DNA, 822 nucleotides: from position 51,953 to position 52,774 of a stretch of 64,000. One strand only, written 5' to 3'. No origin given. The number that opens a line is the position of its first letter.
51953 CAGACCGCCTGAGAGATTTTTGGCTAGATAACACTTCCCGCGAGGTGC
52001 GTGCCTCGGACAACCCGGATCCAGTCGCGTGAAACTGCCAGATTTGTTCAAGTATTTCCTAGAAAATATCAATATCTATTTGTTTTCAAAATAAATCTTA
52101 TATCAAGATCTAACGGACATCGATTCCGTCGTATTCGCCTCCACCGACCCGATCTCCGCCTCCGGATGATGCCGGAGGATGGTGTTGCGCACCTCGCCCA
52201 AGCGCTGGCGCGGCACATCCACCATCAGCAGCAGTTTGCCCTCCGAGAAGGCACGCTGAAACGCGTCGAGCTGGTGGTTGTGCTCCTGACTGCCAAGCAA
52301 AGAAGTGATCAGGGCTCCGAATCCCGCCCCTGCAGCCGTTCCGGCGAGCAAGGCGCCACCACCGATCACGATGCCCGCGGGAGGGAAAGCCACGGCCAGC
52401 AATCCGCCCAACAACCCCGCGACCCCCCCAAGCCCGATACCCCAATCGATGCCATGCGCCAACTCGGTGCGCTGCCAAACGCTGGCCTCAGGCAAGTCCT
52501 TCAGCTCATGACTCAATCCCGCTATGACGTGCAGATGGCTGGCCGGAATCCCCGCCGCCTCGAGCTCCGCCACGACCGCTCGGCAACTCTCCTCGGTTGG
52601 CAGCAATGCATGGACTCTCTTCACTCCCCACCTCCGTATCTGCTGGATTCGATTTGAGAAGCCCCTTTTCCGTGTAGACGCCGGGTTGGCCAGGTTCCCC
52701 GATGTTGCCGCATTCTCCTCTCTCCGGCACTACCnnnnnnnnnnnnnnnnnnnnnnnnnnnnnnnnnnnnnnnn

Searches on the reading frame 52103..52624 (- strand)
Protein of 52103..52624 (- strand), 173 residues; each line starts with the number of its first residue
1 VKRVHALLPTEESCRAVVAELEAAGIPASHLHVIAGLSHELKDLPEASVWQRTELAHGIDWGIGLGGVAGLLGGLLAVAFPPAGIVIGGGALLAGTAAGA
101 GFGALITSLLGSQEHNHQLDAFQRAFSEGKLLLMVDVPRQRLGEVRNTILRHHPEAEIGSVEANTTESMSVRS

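Call 4: search_protein_families(library=pfam, proteins=[window:52103-52624:-], max_evalue=0.1)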
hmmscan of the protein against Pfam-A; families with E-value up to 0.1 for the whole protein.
window:52103-52624:- (173 aa): 2 families
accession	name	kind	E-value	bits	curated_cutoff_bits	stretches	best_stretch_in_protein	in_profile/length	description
PF11181.13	YflT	-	0.0018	19.1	26.2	1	9-56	7-54/99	Heat induced stress protein YflT domain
PF20988.2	SidF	-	0.028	12.9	27.1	1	45-130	672-752/839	Phosphoinositide phosphatase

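Call 5: search_protein_families(library=ncbifam, proteins=[window:52103-52624:-], max_evalue=0.1)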
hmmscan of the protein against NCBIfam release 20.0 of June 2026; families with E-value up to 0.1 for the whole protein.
window:52103-52624:- (173 aa): 0 families

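Call 6: search_protein_families(library=padloc, proteins=[window:52103-52624:-], max_evalue=0.1)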
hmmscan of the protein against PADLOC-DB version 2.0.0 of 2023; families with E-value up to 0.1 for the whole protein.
window:52103-52624:- (173 aa): 1 family
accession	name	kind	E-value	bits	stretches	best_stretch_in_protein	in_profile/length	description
PDLC03841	LeoBC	-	0.0057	13.8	1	60-114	459-507/601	-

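Call 47: search_protein_families(library=phrogs, proteins=[window:52103-52624:-], max_evalue=0.1)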
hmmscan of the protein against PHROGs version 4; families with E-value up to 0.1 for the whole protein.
window:52103-52624:- (173 aa): 1 family
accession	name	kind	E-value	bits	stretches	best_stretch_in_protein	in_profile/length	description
phrog_34083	-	moron, auxiliary metabolic gene and host takeover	0.067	14.5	0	40-75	5-40/93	host range and adsorption protein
